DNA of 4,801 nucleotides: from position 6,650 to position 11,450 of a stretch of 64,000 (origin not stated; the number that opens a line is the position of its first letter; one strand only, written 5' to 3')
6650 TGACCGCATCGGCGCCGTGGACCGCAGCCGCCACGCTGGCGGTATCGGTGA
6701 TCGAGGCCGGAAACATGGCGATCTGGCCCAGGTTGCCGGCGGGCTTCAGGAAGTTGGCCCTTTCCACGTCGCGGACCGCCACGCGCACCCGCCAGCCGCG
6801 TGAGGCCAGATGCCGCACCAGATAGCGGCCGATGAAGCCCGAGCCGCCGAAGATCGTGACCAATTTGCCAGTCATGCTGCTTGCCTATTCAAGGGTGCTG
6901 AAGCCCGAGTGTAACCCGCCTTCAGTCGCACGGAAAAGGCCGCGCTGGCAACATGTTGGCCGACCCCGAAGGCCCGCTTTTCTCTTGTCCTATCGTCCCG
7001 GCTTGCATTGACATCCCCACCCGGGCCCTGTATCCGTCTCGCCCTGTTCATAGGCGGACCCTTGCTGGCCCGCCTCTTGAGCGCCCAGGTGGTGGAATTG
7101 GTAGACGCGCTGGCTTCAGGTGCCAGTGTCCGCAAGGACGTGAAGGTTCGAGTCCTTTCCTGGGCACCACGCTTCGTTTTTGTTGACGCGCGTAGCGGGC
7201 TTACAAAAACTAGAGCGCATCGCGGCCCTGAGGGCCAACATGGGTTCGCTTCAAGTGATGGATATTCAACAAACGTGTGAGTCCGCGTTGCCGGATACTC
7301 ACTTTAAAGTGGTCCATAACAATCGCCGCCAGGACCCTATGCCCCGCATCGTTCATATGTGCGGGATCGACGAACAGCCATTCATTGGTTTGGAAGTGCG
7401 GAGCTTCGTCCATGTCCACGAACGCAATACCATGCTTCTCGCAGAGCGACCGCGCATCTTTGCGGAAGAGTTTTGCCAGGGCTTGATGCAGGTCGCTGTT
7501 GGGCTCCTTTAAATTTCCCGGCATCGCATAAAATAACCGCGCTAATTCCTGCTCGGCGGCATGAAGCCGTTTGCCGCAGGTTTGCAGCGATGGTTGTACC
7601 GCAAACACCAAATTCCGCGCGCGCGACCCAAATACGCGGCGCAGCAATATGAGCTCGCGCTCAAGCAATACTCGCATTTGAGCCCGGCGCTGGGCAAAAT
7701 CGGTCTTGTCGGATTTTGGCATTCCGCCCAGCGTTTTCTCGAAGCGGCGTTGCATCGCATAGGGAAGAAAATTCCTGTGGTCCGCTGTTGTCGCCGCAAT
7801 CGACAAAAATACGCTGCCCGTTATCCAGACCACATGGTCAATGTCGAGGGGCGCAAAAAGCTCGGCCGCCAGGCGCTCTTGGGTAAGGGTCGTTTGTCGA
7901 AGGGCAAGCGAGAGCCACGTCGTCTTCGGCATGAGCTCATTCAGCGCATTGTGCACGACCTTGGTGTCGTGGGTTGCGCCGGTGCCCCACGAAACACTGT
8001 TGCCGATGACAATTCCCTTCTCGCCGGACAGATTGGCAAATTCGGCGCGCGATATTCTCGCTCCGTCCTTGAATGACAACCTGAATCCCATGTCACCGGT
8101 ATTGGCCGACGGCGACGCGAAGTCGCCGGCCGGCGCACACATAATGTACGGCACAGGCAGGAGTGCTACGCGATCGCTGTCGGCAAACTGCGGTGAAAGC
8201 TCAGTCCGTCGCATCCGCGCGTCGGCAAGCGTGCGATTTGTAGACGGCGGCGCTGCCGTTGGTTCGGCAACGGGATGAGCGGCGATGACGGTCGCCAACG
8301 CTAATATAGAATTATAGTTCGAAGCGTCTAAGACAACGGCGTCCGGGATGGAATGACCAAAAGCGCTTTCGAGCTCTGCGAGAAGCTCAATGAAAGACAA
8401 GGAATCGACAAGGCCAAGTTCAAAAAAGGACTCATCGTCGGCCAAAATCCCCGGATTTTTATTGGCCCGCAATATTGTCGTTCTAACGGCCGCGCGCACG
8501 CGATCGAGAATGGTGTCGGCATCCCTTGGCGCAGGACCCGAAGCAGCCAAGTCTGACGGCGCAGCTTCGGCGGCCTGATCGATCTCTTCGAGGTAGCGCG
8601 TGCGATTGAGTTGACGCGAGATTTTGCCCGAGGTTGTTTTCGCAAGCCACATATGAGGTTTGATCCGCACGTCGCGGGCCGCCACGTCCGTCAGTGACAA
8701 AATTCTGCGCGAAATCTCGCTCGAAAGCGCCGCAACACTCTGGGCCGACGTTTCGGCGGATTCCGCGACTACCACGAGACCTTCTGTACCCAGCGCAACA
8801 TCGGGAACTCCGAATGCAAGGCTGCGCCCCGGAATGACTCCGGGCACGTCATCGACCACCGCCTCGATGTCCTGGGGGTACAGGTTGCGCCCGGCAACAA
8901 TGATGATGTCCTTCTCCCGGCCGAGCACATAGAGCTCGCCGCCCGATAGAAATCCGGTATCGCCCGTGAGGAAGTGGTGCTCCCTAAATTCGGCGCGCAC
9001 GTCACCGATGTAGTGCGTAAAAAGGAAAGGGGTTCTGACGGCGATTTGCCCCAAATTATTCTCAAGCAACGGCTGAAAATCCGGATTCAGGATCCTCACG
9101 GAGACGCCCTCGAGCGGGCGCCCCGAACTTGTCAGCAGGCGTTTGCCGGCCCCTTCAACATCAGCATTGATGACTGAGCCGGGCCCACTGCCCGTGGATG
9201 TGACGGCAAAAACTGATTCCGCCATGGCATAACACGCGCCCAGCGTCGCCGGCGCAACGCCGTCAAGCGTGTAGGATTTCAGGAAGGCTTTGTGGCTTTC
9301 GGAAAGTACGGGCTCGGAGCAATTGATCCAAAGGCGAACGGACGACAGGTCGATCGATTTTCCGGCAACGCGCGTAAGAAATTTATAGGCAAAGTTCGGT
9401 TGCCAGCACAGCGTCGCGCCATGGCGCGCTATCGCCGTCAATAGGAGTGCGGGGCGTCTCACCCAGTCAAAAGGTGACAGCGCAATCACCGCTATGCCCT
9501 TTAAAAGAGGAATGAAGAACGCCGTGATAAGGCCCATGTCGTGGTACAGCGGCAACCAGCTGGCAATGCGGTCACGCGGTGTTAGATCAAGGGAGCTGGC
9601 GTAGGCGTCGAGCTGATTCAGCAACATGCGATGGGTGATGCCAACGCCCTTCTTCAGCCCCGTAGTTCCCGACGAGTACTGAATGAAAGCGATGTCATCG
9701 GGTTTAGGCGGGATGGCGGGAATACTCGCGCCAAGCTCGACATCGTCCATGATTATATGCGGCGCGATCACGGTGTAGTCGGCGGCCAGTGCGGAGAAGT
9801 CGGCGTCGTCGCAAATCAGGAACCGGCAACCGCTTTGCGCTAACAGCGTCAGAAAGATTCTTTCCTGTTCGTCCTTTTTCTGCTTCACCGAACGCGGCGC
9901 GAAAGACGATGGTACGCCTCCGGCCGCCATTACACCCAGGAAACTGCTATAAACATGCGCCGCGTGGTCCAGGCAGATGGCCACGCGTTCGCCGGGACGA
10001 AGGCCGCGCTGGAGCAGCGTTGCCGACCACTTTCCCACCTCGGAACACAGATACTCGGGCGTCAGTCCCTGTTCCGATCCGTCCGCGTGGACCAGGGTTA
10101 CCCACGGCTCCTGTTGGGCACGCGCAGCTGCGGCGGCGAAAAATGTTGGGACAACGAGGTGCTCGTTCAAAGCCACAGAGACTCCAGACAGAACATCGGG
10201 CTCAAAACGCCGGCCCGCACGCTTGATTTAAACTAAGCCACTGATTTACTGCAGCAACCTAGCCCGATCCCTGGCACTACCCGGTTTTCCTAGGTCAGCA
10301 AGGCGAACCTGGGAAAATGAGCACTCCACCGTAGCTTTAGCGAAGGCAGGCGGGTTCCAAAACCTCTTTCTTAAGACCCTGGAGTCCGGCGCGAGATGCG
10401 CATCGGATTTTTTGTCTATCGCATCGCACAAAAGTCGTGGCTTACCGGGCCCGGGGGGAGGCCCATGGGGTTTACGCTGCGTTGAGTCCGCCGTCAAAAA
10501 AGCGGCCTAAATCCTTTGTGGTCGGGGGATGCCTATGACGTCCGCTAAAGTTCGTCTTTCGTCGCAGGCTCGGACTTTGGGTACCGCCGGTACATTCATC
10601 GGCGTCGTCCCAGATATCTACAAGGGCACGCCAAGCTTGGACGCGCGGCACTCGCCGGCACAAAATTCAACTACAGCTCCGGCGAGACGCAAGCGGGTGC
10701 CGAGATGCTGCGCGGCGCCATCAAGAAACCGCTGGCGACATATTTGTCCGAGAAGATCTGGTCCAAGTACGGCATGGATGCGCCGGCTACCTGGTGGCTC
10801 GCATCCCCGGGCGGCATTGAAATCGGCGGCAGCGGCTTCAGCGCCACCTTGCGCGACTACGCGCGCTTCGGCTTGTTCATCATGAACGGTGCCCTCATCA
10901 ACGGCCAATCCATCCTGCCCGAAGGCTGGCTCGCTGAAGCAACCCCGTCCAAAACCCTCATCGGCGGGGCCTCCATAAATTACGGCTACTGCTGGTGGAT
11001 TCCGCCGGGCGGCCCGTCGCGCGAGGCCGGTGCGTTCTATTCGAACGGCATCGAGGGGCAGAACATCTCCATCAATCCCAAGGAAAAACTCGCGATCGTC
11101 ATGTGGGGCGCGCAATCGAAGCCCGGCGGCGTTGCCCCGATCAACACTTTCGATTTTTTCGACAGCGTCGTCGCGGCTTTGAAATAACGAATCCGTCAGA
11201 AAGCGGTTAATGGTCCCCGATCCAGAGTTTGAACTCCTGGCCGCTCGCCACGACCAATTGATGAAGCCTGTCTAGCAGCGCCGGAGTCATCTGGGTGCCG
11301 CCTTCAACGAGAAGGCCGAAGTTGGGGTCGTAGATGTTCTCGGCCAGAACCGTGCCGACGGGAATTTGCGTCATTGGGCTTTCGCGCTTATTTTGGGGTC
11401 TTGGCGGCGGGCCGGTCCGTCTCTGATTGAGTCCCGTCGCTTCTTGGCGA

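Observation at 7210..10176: Single 988-aa FAAL - carrier protein - SGNH fusion next to tRNA-Leu: a self-contained load/carry/transfer enzyme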

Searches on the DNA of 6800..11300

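Call 88: search_rna_families(source=window, start=6800, end=11300, threshold=evalue, max_evalue=1)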
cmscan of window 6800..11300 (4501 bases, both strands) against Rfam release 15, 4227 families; matches with E-value up to 1: 2.
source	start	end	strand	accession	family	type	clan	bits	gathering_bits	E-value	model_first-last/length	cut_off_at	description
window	7083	7166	+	RF00005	tRNA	Gene; tRNA;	CL00001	50.6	29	4.8e-09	1-71/71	no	tRNA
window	7535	7595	+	RF02939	COG2908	Cis-reg;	-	17.9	58.7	0.46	1-45/45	no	COG2908 RNA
